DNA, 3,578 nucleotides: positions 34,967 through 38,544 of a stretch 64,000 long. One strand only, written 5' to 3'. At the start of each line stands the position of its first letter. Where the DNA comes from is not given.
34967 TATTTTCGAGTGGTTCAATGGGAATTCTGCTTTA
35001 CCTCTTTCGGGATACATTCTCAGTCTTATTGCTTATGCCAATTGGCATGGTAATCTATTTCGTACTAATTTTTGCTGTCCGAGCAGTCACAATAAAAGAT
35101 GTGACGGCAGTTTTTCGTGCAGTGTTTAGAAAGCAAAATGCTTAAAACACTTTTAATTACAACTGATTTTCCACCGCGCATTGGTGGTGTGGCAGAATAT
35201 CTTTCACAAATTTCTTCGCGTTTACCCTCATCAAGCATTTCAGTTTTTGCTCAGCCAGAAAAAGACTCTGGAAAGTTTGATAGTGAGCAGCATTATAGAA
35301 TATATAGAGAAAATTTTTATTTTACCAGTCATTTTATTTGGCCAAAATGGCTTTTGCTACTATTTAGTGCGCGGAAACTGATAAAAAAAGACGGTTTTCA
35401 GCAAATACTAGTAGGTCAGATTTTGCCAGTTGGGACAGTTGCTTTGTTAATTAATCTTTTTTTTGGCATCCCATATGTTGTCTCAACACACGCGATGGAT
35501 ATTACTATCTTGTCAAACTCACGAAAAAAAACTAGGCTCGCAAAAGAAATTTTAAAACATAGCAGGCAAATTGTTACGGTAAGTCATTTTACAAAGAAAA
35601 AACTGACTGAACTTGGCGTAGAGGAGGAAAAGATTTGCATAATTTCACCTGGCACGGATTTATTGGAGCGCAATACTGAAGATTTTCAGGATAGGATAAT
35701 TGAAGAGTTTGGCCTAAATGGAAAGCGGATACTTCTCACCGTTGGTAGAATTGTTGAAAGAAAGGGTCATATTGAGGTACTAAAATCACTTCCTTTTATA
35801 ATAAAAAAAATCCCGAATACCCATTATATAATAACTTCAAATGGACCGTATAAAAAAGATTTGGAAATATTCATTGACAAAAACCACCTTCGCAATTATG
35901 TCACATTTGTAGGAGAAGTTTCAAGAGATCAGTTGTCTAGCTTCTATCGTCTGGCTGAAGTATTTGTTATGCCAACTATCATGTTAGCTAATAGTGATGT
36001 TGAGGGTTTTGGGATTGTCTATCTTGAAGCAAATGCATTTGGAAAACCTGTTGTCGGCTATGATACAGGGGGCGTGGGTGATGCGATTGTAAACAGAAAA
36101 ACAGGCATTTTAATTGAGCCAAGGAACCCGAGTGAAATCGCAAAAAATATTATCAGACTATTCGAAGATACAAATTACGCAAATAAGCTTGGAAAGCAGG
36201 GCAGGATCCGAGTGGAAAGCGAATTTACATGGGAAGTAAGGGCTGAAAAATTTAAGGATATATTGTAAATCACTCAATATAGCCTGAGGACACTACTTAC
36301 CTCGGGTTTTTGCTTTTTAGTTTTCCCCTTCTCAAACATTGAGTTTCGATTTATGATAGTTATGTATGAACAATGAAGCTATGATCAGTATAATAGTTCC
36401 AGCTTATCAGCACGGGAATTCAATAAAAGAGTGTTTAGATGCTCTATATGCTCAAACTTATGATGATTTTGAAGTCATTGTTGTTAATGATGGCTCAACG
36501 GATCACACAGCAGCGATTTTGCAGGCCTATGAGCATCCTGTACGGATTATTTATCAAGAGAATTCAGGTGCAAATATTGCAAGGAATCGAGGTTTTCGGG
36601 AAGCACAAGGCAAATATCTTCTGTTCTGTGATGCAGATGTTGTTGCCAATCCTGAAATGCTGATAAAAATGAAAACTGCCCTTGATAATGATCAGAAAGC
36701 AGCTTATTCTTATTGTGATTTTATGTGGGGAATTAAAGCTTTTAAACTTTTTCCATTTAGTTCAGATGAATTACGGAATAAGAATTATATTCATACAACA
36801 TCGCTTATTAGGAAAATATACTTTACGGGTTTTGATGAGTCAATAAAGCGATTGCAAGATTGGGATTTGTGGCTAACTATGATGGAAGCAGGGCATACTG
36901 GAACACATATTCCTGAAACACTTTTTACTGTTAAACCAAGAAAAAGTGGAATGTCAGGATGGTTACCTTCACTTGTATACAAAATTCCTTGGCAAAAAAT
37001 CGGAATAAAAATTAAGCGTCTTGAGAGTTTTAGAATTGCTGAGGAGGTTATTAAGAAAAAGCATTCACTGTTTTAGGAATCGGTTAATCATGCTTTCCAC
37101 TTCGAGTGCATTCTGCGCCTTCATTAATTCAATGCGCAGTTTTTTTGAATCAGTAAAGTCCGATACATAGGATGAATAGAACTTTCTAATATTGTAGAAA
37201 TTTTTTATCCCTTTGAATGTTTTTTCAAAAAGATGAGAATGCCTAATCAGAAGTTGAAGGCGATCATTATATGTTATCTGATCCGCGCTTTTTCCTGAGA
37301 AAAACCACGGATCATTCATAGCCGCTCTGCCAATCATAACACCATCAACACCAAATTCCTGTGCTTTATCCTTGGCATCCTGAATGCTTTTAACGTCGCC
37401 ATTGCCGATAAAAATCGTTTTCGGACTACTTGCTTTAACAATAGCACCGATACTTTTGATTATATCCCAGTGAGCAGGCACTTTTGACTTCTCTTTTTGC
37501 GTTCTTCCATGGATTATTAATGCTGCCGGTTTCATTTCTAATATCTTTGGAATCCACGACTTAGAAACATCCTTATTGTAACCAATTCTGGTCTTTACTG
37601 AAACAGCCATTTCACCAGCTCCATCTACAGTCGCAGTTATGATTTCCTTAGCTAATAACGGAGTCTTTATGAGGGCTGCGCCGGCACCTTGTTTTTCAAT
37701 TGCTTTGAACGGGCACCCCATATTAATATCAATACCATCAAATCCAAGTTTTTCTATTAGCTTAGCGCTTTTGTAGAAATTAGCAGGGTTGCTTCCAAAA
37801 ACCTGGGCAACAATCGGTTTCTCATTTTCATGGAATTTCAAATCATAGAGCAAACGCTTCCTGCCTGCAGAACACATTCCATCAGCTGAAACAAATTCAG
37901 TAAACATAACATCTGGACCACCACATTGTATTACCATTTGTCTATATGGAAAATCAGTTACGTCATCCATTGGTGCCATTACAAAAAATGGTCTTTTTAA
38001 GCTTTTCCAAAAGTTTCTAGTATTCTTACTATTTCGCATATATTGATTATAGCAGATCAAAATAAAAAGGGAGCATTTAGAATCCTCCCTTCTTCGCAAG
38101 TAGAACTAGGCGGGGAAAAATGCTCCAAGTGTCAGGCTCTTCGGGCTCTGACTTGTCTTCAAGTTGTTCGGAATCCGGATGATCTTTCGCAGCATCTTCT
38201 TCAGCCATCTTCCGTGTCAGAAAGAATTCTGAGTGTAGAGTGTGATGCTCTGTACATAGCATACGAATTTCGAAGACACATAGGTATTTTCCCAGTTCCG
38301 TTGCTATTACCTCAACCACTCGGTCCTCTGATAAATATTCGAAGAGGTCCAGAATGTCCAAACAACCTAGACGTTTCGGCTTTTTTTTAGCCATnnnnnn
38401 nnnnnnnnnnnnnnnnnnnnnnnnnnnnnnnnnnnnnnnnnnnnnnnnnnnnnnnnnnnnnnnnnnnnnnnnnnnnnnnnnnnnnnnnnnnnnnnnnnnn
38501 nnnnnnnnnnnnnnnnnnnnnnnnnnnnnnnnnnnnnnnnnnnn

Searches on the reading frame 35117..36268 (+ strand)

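Call 10: search_protein_families(library=pfam, proteins=[window:35117-36268:+])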
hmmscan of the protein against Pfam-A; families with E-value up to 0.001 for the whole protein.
window:35117-36268:+ (383 aa): 6 families
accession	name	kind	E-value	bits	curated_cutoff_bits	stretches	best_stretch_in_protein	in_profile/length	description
PF00534.26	Glycos_transf_1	-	9.6e-39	133.1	26.4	1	192-363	3-170/172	Glycosyl transferases group 1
PF13692.12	Glyco_trans_1_4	-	3.6e-29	102.3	27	1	204-351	2-142/142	Glycosyl transferases group 1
PF13439.12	Glyco_transf_4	-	2.2e-15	57.5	28.5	1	22-182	1-168/170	Glycosyltransferase Family 4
PF13579.12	Glyco_trans_4_4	-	3.6e-10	40.8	29.7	1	23-179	1-158/158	Glycosyl transferase 4-like domain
PF13524.12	Glyco_trans_1_2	-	6.5e-06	26.6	25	1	239-380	19-143/144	Glycosyl transferase-like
PF20706.3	GT4-conflict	-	0.00017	21.1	26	1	270-377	272-383/385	Family 4 Glycosyltransferase in conflict systems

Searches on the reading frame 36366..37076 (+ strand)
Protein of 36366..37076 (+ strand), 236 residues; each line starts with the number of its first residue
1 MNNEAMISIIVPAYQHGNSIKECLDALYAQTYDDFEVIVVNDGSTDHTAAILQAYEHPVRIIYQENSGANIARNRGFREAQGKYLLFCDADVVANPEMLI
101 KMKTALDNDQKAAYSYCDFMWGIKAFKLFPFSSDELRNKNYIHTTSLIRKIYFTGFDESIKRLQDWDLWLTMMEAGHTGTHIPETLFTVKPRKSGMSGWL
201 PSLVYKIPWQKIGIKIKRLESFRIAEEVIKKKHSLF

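Call 10: search_protein_families(library=pfam, proteins=[window:36366-37076:+])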
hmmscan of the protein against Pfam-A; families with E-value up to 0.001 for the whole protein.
window:36366-37076:+ (236 aa): 5 families
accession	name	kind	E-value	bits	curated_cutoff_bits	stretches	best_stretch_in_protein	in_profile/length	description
PF00535.33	Glycos_transf_2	-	2.9e-34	118.9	23.3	1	8-114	1-111/168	Glycosyl transferase family 2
PF10111.15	Glyco_tranf_2_2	-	4.7e-15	56.2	27.3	1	8-104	1-104/276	Glycosyltransferase like family 2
PF13641.12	Glyco_tranf_2_3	-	4.8e-15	56.6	27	1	7-112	3-116/230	Glycosyltransferase like family 2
PF13896.12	Glyco_transf_49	-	0.00013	21.9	27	1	52-126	105-175/329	Glycosyl-transferase for dystroglycan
PF13704.12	Glyco_tranf_2_4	-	0.00089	20.1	27.5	0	30-91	15-81/98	Glycosyl transferase family 2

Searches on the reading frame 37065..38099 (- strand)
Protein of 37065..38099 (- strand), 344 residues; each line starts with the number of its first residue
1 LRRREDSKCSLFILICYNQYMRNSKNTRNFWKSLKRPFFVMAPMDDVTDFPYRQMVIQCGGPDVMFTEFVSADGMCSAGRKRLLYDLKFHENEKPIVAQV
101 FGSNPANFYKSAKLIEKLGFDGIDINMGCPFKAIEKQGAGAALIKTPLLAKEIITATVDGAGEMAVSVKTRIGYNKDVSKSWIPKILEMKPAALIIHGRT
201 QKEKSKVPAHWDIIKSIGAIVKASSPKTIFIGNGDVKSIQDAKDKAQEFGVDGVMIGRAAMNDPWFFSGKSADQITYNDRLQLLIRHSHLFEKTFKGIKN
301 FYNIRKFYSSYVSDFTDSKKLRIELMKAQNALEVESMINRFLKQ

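Call 10: search_protein_families(library=pfam, proteins=[window:37065-38099:-])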
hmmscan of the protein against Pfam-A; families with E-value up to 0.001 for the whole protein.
window:37065-38099:- (344 aa): 1 family
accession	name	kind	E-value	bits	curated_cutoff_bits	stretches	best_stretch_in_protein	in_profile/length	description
PF01207.24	Dus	-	1.7e-59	201.9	20.4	1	41-334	2-298/311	Dihydrouridine synthase (Dus)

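Call 59: find_homologous_proteins(query=window:37065-38039:-, max_evalue=1e-60)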
Query window:37065-38039:- (324 aa): 6859 proteins with E <= 1e-60 among 8000 candidates; the best 120 are listed.
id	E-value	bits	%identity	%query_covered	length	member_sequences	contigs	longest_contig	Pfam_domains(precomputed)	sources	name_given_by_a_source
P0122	2.5e-200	682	100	94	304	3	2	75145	PF01207.24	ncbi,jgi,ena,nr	ncbi:tRNA-dihydrouridine synthase [Patescibacteria group bacterium]|nr:tRNA-dihydrouridine synthase 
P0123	1.3e-172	591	80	100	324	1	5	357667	PF01207.24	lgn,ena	-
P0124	1.8e-163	561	76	99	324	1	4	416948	PF01207.24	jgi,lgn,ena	jgi:nifR3 family TIM-barrel protein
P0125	7.5e-142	490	66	99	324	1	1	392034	PF01207.24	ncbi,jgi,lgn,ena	ncbi:MAG: tRNA-dihydrouridine synthase [Patescibacteria group bacterium]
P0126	8.5e-140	483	69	93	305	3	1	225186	PF01207.24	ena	-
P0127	3.1e-133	462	63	100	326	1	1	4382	PF01207.24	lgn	-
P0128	1.4e-128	446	62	94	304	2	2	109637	PF01207.24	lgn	-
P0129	4.3e-127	442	68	89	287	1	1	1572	PF01207.24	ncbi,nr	ncbi:tRNA-dihydrouridine synthase, partial [Dolichospermum sp. ST_sed2]|nr:tRNA-dihydrouridine synth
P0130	1.2e-119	417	58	97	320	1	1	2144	PF01207.24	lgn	-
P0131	1.2e-114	401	55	100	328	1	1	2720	PF01207.24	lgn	-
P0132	1.4e-113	397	55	98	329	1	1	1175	PF01207.24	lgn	-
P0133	3.7e-113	396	55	97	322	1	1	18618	PF01207.24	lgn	-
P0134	2.4e-112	393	55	98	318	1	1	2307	PF01207.24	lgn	-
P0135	5.8e-111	389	55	98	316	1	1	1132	PF01207.24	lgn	-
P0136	7.5e-111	388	55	97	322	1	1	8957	PF01207.24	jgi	jgi:nifR3 family TIM-barrel protein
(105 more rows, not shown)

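Call 60: find_encoding_contigs(protein=P0126, flank=3000, max_places=3)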
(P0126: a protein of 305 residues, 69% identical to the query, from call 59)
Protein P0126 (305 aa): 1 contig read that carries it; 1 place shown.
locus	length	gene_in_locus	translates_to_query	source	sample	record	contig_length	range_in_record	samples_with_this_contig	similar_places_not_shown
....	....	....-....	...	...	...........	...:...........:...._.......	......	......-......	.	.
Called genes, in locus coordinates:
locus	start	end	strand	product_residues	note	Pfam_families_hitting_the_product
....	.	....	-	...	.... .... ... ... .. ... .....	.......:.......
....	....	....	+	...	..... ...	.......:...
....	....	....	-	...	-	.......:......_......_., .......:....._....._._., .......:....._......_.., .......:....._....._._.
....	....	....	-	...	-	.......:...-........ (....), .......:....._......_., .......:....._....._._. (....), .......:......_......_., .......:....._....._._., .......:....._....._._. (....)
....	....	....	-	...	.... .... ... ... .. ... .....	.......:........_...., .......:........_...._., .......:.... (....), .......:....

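Call 61: find_encoding_contigs(protein=P0127, flank=3000, max_places=3)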
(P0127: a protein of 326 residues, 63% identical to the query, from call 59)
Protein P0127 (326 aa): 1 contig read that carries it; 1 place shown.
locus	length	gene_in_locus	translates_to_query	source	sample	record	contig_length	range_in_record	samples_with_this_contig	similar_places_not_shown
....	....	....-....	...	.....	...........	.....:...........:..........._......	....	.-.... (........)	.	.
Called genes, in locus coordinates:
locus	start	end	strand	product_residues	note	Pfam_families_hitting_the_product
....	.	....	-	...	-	?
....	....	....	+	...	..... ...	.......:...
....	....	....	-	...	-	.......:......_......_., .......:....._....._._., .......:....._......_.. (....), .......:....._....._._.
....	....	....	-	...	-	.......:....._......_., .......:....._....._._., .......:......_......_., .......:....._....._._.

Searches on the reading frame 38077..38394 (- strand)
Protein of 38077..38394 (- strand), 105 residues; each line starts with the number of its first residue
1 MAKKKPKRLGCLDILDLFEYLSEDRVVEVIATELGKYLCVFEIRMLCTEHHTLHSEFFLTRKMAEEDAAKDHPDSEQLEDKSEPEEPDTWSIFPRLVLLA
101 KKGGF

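Call 10: search_protein_families(library=pfam, proteins=[window:38077-38394:-])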
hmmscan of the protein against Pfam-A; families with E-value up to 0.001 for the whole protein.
window:38077-38394:- (105 aa): 0 families

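Call 11: find_homologous_proteins(query=window:38077-38394:-)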
Query window:38077-38394:- (105 aa): 1 proteins with E <= 0.001 among 4 candidates.
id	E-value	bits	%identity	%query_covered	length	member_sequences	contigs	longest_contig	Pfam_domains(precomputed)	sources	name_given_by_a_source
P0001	6.7e-37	144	65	95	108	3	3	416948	-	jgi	jgi:hypothetical protein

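Call 12: find_encoding_contigs(protein=P0001, flank=6000, max_places=10)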
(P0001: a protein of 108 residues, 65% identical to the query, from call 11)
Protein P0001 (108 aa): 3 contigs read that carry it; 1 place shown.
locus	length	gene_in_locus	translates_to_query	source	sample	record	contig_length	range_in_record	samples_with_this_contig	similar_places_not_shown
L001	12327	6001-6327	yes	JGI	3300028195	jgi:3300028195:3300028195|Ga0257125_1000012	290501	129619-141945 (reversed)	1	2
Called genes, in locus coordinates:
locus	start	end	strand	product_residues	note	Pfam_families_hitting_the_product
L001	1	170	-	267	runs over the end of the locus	PF12679:ABC2_membrane_2, PF12730:ABC2_membrane_4, PF12698:ABC2_membrane_3, PF01061:ABC2_membrane (weak)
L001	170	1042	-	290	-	PF00005:ABC_tran, PF13304:AAA_21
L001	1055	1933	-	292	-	PF00672:HAMP (faint)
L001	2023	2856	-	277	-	PF12705:PDDEXK_1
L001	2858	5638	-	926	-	PF03699:UPF0182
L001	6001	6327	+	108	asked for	-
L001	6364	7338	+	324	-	PF01207:Dus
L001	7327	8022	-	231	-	PF00535:Glycos_transf_2, PF10111:Glyco_tranf_2_2, PF13641:Glyco_tranf_2_3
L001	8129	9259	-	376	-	PF13439:Glyco_transf_4, PF13579:Glyco_trans_4_4, PF00534:Glycos_transf_1, PF13692:Glyco_trans_1_4, PF13524:Glyco_trans_1_2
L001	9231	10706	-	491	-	PF01943:Polysacc_synt, PF13440:Polysacc_synt_3, PF03023:MurJ, PF01554:MatE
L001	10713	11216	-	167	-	PF00380:Ribosomal_S9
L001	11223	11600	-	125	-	PF00572:Ribosomal_L13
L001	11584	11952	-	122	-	PF01196:Ribosomal_L17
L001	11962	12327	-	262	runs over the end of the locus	PF01193:RNA_pol_L, PF01000:RNA_pol_A_bac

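Call 13: find_encoding_contigs(protein=window:38077-38394:-, flank=3000, max_places=6)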
Protein window:38077-38394:- (105 aa): 11 contigs read that carry it; 6 places shown.
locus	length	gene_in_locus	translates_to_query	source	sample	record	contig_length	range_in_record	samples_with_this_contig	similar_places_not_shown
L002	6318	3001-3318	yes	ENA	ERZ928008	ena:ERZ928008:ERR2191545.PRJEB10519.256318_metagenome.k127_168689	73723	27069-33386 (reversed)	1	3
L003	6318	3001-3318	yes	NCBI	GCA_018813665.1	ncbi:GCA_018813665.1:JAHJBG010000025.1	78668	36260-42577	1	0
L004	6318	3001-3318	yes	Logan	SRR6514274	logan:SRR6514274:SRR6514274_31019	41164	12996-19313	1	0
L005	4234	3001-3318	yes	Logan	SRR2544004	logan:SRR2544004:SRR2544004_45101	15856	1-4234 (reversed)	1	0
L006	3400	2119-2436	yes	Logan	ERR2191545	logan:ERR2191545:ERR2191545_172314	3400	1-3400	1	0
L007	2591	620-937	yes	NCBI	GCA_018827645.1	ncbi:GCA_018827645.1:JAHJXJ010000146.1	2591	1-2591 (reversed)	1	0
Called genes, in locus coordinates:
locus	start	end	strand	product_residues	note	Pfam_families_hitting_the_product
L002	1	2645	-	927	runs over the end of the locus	PF03699:UPF0182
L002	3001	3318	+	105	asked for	-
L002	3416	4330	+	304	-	PF01207:Dus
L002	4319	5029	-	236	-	PF00535:Glycos_transf_2, PF10111:Glyco_tranf_2_2, PF13641:Glyco_tranf_2_3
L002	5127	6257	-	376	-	PF13439:Glyco_transf_4, PF13579:Glyco_trans_4_4, PF00534:Glycos_transf_1, PF13692:Glyco_trans_1_4, PF13524:Glyco_trans_1_2 (weak)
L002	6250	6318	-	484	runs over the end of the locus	PF01943:Polysacc_synt, PF13440:Polysacc_synt_3, PF03023:MurJ, PF01554:MatE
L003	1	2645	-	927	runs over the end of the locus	PF03699:UPF0182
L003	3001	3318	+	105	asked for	-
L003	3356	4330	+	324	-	PF01207:Dus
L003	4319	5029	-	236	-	PF00535:Glycos_transf_2, PF10111:Glyco_tranf_2_2, PF13641:Glyco_tranf_2_3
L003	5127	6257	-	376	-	PF13439:Glyco_transf_4, PF13579:Glyco_trans_4_4, PF00534:Glycos_transf_1, PF13692:Glyco_trans_1_4, PF13524:Glyco_trans_1_2 (weak)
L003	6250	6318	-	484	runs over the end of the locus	PF01943:Polysacc_synt, PF13440:Polysacc_synt_3, PF03023:MurJ, PF01554:MatE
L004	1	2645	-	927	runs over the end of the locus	PF03699:UPF0182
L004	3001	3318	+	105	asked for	-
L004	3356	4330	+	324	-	PF01207:Dus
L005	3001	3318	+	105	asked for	-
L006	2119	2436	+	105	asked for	-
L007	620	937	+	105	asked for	-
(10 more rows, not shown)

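Call 80: search_protein_families(library=ncbifam, proteins=[window:38077-38394:-], max_evalue=0.01)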
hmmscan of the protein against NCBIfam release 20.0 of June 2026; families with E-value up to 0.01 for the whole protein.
window:38077-38394:- (105 aa): 0 families
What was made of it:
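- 38077..38394 (-): 105-aa ORF with a strong Shine-Dalgarno sequence. It is a neighbour, not part of the RNA. No Pfam or NCBIfam family (calls 10, 80).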

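Call 87: predict_structure(alignment_id=A7)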
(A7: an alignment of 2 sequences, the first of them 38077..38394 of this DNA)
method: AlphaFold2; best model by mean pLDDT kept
length: 105 residues; sequences in the alignment: 2
mean_pLDDT: 44.5   pTM: 0.21
mean pLDDT of the five models: 44.5, 39.9, 38.9, 38.8, 36.4
residues with pLDDT >= 90: 0; 70-90: 0; 50-70: 18; < 50: 87
segments of 3 or more residues with pLDDT < 50: 1-12, 24-59, 74-105
pLDDT, mean of each block of 10 residues (from residue 1): 42 48 42 43 44 44 55 47 42 42 38
secondary structure, 60 per line:
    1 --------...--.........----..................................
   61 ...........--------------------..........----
elements in order: H14-22 H27-71 H92-101
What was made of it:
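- Tried and rejected: AlphaFold model of the 105-aa protein. pLDDT 44.5, unusable (call 87).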
